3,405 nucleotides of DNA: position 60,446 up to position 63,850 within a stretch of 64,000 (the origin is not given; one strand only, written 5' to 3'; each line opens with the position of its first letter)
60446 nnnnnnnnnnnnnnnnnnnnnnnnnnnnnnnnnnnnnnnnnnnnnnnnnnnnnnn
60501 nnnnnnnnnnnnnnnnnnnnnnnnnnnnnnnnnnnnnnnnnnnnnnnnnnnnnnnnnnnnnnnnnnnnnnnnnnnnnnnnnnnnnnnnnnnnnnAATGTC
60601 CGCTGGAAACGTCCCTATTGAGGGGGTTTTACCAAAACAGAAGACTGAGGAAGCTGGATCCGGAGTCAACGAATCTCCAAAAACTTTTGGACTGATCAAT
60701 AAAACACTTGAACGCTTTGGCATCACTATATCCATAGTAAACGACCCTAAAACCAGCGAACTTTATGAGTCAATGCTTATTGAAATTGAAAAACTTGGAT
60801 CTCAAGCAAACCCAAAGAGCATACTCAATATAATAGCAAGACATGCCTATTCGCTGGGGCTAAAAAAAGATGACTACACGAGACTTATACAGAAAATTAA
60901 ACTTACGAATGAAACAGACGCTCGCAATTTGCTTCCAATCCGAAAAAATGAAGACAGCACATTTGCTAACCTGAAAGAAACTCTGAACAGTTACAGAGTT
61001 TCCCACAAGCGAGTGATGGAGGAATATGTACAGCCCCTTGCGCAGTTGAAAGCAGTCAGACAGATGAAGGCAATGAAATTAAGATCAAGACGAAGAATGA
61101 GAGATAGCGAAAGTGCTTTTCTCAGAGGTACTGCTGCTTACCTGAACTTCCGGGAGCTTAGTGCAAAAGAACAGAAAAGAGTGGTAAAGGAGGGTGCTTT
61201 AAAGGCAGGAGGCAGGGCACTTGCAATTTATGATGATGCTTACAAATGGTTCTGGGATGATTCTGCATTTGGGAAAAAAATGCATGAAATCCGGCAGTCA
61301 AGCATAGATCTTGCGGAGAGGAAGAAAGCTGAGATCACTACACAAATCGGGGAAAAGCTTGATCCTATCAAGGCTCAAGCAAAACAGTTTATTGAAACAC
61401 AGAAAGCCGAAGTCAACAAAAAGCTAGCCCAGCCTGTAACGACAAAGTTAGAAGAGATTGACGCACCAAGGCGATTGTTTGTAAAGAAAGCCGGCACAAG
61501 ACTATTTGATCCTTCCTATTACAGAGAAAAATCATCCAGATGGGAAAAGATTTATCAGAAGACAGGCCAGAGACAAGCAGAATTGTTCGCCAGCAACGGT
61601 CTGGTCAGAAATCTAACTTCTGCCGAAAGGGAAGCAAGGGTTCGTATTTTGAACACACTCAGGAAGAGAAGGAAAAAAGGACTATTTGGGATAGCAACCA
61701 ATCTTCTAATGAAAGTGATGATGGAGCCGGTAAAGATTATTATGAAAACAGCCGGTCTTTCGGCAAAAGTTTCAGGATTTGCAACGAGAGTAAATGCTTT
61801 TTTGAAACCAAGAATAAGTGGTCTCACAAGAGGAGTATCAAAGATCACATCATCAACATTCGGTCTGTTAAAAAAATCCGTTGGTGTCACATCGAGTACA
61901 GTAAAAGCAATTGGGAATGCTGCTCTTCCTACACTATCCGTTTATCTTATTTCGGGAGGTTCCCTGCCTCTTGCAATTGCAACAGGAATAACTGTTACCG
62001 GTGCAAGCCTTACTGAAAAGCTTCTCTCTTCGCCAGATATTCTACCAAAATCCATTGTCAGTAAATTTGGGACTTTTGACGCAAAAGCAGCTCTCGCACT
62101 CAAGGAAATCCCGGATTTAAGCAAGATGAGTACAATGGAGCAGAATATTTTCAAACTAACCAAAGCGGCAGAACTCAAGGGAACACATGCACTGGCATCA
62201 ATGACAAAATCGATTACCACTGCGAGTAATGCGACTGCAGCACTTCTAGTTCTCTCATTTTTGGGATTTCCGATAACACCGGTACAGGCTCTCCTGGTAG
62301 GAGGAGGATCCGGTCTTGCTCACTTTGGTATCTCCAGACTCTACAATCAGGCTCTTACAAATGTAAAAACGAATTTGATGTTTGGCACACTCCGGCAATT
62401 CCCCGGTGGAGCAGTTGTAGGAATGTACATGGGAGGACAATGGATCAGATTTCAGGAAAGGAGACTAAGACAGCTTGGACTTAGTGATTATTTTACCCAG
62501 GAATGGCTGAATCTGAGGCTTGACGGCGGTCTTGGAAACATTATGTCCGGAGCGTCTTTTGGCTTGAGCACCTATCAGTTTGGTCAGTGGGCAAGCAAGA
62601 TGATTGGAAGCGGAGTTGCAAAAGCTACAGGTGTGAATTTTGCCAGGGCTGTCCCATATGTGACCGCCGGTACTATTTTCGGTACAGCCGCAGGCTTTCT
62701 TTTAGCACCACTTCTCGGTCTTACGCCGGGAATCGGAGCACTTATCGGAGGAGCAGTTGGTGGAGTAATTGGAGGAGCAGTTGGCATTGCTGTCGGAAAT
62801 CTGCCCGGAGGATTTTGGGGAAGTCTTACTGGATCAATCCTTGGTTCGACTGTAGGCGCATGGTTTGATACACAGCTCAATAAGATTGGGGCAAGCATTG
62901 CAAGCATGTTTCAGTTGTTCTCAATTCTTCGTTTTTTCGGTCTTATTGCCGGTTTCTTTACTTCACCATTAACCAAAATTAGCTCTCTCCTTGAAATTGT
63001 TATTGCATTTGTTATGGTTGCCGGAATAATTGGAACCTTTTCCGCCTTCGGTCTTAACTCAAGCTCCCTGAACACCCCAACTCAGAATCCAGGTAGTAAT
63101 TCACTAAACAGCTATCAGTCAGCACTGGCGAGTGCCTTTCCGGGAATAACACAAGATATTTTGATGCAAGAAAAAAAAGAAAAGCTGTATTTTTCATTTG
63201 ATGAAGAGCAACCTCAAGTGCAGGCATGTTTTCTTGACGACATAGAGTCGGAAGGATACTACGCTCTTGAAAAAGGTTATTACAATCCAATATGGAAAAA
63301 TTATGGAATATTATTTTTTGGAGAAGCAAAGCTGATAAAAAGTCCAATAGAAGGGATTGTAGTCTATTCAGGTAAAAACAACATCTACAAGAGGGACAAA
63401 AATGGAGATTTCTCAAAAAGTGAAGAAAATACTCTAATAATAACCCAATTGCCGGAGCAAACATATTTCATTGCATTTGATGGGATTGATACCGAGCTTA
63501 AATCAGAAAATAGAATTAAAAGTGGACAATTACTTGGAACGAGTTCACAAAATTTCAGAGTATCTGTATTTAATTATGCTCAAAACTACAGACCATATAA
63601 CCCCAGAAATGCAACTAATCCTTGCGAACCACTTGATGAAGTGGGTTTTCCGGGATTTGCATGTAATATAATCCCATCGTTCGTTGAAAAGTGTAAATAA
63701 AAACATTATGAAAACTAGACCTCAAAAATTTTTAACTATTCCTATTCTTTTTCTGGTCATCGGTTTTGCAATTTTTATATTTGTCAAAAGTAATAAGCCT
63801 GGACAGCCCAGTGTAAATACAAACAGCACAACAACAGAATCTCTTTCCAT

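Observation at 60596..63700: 1034-aa protein combining a coiled-coil N-terminus, a long GxxxG glycine-zipper membrane region and a C-terminal cysteine-containing globular domain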

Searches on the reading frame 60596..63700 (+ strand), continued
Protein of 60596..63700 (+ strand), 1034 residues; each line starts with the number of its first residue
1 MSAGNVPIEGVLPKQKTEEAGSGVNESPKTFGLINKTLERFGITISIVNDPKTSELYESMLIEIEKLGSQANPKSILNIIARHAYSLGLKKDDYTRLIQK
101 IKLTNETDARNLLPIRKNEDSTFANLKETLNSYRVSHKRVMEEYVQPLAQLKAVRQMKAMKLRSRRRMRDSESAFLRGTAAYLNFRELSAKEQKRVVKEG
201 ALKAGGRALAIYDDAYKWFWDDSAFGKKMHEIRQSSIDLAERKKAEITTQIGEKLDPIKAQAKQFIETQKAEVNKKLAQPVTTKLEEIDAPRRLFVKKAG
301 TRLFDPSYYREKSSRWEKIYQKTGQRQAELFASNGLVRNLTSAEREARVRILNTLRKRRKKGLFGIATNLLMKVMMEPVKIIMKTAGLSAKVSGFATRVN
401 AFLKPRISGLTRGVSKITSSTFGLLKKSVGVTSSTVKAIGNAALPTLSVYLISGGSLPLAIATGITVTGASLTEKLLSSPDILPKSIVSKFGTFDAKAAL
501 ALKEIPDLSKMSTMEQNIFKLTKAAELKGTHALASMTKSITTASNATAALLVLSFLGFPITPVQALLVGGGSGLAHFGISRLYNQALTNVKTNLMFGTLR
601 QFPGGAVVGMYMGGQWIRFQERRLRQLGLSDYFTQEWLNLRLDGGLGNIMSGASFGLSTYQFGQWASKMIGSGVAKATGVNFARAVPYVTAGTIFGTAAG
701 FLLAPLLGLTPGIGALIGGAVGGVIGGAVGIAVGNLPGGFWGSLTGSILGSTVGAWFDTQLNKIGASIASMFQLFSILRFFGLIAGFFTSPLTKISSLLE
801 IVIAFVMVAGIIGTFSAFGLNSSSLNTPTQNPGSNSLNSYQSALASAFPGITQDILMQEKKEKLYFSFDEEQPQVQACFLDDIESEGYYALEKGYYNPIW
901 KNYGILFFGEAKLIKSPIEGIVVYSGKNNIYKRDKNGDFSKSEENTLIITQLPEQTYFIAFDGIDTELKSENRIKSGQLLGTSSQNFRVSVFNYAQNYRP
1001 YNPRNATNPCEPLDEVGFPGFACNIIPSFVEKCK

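Call 74: search_protein_families(library=pfam, proteins=[L001:6106-7023:+, L003:12322-13245:+, L005:12774-13418:+, L008:12808-15132:-, L005:13474-15387:-, L005:514-6207:+, L008:1-5454:+, L004:2381-6301:+], max_evalue=0.05)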
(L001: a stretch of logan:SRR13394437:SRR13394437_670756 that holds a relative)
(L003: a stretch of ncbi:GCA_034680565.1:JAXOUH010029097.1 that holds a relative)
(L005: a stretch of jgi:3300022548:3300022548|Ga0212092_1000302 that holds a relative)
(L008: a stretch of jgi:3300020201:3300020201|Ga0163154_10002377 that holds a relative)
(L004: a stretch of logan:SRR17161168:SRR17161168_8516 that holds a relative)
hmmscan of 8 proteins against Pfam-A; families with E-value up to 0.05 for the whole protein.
L001:6106-7023:+ (306 aa): 0 families

L003:12322-13245:+ (308 aa): 1 family
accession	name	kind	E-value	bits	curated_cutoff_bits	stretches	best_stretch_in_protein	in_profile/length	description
PF04167.18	DUF402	-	0.042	14.5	23.9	0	51-73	43-68/68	Protein of unknown function (DUF402)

L005:12774-13418:+ (215 aa): 0 families

L008:12808-15132:- (774 aa): 7 families
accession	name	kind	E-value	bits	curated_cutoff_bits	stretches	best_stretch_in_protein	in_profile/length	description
PF19077.6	Big_13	-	0.001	20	27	1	255-325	23-100/102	Bacterial Ig-like domain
PF10342.15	Kre9_KNH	-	0.0011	20.1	24.6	1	240-324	8-93/94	Kre9/KNH-like N-terminal Ig-like domain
PF07495.19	Y_Y_Y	-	0.0016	18.7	26.6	1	287-318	24-56/65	Y_Y_Y domain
PF25059.1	FN3_DSCAM-DSCAML_C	-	0.0044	17.8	39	1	257-317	19-73/89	DSCAM/DSCAML C-terminal Fn3-like domain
PF22352.2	K319L-like_PKD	-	0.016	15.7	27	0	270-317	30-77/84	K319L-like, PKD domain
PF10039.14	DUF2275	-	0.025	15.2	24.6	0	652-723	110-180/210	Predicted integral membrane protein (DUF2275)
PF15418.12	DUF4625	-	0.031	15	27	0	272-318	75-124/131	Domain of unknown function (DUF4625)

L005:13474-15387:- (637 aa): 2 families
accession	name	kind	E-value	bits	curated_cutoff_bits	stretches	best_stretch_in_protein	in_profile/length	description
PF05345.18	He_PIG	-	0.0009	20.1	24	1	166-250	2-95/96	Putative Ig domain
PF17963.7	Big_9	-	0.027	15.8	23.6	0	163-243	1-83/89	Bacterial Ig domain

L005:514-6207:+ (1898 aa): 0 families

L008:1-5454:+ (1818 aa): 0 families

L004:2381-6301:+ (1307 aa): 1 family
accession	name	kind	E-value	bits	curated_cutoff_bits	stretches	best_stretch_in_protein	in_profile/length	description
PF24548.1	EF_EFCAB10_C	-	0.043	13.9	32.5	0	437-468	16-47/60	EFCAB10, C-terminal EF-hand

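Call 90: list_cluster_members(proteins=[L008:16558-18279:+, L005:18971-22039:+, L004:19437-20756:-, L004:10001-13276:+, L008:9090-12773:+, P0004, P0005, P0009, P0010, L003:5439-6941:+])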
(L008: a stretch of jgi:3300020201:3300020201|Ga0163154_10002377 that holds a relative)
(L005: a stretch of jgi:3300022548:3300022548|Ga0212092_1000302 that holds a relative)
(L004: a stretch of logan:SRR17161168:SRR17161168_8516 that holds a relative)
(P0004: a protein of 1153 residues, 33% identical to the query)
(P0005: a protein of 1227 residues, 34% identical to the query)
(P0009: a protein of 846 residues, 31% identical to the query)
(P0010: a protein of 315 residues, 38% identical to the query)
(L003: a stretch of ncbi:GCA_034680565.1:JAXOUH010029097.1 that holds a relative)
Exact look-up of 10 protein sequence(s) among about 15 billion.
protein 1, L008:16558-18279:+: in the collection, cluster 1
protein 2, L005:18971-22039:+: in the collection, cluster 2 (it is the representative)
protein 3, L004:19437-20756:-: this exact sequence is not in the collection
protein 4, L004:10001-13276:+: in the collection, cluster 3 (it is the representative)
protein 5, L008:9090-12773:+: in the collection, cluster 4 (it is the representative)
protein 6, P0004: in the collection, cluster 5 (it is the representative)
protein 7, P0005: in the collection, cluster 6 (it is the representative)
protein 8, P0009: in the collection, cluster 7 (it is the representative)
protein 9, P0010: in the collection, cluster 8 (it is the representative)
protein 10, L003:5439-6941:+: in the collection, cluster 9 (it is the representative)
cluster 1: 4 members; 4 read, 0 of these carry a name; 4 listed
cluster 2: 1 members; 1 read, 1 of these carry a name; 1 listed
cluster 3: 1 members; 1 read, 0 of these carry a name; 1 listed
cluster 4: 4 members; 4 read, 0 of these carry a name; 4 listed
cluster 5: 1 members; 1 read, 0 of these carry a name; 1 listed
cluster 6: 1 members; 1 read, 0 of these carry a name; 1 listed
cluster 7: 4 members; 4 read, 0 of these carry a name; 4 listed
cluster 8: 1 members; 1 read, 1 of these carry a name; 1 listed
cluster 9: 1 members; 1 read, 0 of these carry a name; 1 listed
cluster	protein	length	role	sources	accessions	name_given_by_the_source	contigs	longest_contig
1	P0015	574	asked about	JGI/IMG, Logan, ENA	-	-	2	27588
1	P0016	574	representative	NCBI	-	-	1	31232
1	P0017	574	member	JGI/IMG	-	-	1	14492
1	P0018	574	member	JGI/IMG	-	-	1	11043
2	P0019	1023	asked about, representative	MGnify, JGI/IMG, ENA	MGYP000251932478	CR=1 FL=1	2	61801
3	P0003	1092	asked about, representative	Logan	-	-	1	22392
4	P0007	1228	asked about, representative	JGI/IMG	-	-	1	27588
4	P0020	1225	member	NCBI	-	-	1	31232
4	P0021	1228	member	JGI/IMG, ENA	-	-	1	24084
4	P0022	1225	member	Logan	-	-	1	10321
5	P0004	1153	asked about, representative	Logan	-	-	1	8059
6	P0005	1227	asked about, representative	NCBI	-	-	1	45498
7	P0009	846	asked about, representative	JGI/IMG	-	-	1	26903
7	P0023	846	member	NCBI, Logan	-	-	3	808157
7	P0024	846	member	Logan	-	-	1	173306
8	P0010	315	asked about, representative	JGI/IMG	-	hypothetical protein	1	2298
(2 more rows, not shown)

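Call 91: find_encoding_contigs(protein=P0023, flank=10000, max_places=2)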
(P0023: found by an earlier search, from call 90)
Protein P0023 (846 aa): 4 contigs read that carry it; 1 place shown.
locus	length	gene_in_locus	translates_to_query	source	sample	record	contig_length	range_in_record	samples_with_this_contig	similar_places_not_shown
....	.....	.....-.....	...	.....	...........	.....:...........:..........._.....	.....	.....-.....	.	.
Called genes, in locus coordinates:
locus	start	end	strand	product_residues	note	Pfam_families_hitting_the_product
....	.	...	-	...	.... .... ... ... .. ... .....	-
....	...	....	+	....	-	-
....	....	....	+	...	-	-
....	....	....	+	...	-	-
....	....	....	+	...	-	-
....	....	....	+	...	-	-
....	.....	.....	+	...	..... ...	-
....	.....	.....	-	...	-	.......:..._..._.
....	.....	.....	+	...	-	-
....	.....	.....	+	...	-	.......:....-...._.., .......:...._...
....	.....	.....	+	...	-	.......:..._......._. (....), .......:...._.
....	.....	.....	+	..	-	-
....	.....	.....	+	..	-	-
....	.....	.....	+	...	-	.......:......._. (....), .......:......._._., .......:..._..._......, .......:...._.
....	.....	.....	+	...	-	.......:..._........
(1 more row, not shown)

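Call 92: find_encoding_contigs(protein=P0005, flank=10000, max_places=2)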
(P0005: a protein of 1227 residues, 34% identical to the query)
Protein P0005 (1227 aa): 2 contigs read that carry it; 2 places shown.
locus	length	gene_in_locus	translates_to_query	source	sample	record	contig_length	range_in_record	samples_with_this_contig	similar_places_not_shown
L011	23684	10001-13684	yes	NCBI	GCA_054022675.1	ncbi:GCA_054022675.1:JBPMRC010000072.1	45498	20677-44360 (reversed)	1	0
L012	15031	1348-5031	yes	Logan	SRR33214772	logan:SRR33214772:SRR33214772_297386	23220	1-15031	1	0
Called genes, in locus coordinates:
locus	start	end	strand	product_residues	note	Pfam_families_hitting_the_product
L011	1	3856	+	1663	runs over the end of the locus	?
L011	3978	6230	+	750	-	-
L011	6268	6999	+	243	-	-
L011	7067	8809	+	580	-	-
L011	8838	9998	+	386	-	-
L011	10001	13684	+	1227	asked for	-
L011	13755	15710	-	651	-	PF05345:He_PIG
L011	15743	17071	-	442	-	PF01547:SBP_bac_1, PF13416:SBP_bac_8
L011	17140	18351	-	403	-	PF11258:DUF3048, PF17479:DUF3048_C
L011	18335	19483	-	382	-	-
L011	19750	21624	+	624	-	PF01411:tRNA-synt_2c, PF07973:tRNA_SAD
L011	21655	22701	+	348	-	PF01565:FAD_binding_4 (weak), PF02873:MurB_C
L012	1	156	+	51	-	?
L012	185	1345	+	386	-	-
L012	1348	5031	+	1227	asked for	-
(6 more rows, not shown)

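Call 100: find_related_loci(query=A1, collection=viral_contigs, flank=5000)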
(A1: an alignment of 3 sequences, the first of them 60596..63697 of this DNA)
Query A1 (1034 aa) in viral_contigs; peptide patterns used: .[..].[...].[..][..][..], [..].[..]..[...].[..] (x = any residue, [..] = any of these).
64 stretches matched a pattern, but none encodes a relative of the query by tblastn (E <= 1e-3).

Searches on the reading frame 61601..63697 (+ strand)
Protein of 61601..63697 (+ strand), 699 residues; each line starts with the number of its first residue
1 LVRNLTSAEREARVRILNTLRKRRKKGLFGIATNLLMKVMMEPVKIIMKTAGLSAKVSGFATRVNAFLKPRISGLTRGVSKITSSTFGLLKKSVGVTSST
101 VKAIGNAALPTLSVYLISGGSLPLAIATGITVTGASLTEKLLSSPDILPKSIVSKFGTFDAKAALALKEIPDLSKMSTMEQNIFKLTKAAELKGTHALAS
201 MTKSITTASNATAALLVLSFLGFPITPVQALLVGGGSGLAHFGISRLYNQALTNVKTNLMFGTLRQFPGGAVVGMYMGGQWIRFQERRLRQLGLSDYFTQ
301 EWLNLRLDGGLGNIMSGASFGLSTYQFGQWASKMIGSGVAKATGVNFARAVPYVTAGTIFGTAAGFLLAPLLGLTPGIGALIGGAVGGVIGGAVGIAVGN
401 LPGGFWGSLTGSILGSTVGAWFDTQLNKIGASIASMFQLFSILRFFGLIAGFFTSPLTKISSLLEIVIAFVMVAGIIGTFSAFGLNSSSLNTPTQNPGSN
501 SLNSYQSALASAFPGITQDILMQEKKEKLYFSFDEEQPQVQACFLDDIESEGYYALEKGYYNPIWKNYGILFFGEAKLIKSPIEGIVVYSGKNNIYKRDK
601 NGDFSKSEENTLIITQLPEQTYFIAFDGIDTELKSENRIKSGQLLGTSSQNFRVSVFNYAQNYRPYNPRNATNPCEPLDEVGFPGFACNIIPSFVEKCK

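Call 28: find_homologous_proteins(query=A2, max_evalue=0.001)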
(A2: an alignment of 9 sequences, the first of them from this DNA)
Query A2 (9 sequences): 8000 candidates shared short words with the query, none scored E <= 0.001.

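Call 73: predict_structure(alignment_id=A2)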
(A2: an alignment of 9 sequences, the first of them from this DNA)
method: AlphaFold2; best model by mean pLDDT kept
length: 699 residues; sequences in the alignment: 9
mean_pLDDT: 45.4   pTM: 0.30
mean pLDDT of the five models: 45.4, 41.8, 37.6, 35.6, 32.5
residues with pLDDT >= 90: 1; 70-90: 111; 50-70: 96; < 50: 491
segments of 3 or more residues with pLDDT < 50: 1-5, 20-273, 305-308, 327-439, 441-527, 536-538, 542-550, 692-699
pLDDT, mean of each block of 10 residues (from residue 1): 51 58 34 30 31 32 32 27 28 30 34 31 34 36 31 27 30 40 35 31 40 37 35 38 41 34 38 52 64 61 50 50 50 37 32 38 38 37 42 35 31 31 35 43 46 37 30 28 25 27 29 28 40 53 46 72 69 71 84 79 81 79 86 85 81 81 63 76 68 41
secondary structure, 60 per line:
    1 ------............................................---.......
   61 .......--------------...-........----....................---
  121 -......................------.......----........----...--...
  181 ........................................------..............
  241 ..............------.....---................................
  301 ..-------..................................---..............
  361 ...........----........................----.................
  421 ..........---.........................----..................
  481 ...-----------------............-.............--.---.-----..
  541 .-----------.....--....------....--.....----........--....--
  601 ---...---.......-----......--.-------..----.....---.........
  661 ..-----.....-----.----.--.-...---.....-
elements in order (helices of 4 or more, strands of 3 or more residues): H7-50 H54-67 H86-93 H98-117 H122-143 H150-156 H161-168 H178-220 H227-254 H261-265 H269-302 H310-343 H347-371 H376-399 H404-430 H434-458 H463-483 H501-512 H514-526 E539-541 E553-557 E560-563 E570-573 E576-580 E585-592 E595-598 E604-606 E610-616 E622-627 E644-648 E652-658 H659-662 H694-698

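Call 77: fold_search(model_id=the predicted structure, library=pdb)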
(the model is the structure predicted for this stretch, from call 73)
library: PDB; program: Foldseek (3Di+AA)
matches with E <= 10: 272; with E <= 0.001: 1
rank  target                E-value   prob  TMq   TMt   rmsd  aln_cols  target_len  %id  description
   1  8s0u_A                1.0e-04  1.00  0.15  0.36   9.0       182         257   17  Structure of the LytM domain of PrgK from E. faecalis (released 2024-02-28)
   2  3slu_B                1.1e-02  1.00  0.14  0.25   7.1       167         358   11  Crystal structure of NMB0315 (released 2012-02-01)
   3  3nyy                  2.0e-02  0.99  0.10  0.27  14.0       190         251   15  Crystal structure of a putative glycyl-glycine endopeptidase lytM (RUMGNA_02482) from Ruminococcus gnavus ATCC 29149 at  (released 2010-09-15)
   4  8s3m_A                2.5e-02  1.00  0.11  0.21   7.6       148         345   10  LysTt72, a lytic endopeptidase from Thermus thermophilus MAT72 phage vB_Tt72 (released 2025-03-05)
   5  6muk                  2.8e-02  1.00  0.13  0.23   8.1       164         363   12  1.93 Angstrom Resolution Crystal Structure of Peptidase M23 from Neisseria gonorrhoeae. (released 2018-10-31)
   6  3slu_A                3.2e-02  1.00  0.13  0.23   7.8       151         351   12  Crystal structure of NMB0315 (released 2012-02-01)
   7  6t1z                  5.4e-02  0.18  0.11  0.15  20.9       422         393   14  LmrP from L. lactis, in an outward-open conformation, bound to Hoechst 33342 (released 2020-07-29)
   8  6hcl_B                6.2e-02  0.33  0.12  0.19  19.0       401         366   12  Crystal structure of a MFS transporter with Ligand at 2.69 Angstroem resolution (released 2019-07-03)
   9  2npk                  7.1e-02  0.35  0.14  0.20  16.3       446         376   12  An unusual twin-His arrangement in the pore of ammonia channels is essential for substrate conductance (released 2006-11-14)
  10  6zgs_A                7.8e-02  0.30  0.12  0.18  19.0       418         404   14  Crystal structure of a MFS transporter with bound 3-phenylpropanoic acid at 2.39 Angstroem resolution (released 2021-10-20)
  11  6zgs_B                9.7e-02  0.33  0.13  0.20  18.8       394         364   14  Crystal structure of a MFS transporter with bound 3-phenylpropanoic acid at 2.39 Angstroem resolution (released 2021-10-20)
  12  6b21                  1.1e-01  0.14  0.10  0.15  18.1       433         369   11  Crystal structure of AmtB from E. coli bound to TopFluor cardiolipin (released 2018-03-07)
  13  9jbs                  1.2e-01  0.30  0.14  0.20  17.8       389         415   15  Structure of LAT4 in the apo state (released 2026-03-11)
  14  9l0b_A                1.4e-01  0.18  0.12  0.17  18.0       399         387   14  structure of MCT2-embigin complex (released 2025-12-24)
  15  6hcl_A                1.7e-01  0.20  0.12  0.18  19.4       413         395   13  Crystal structure of a MFS transporter with Ligand at 2.69 Angstroem resolution (released 2019-07-03)
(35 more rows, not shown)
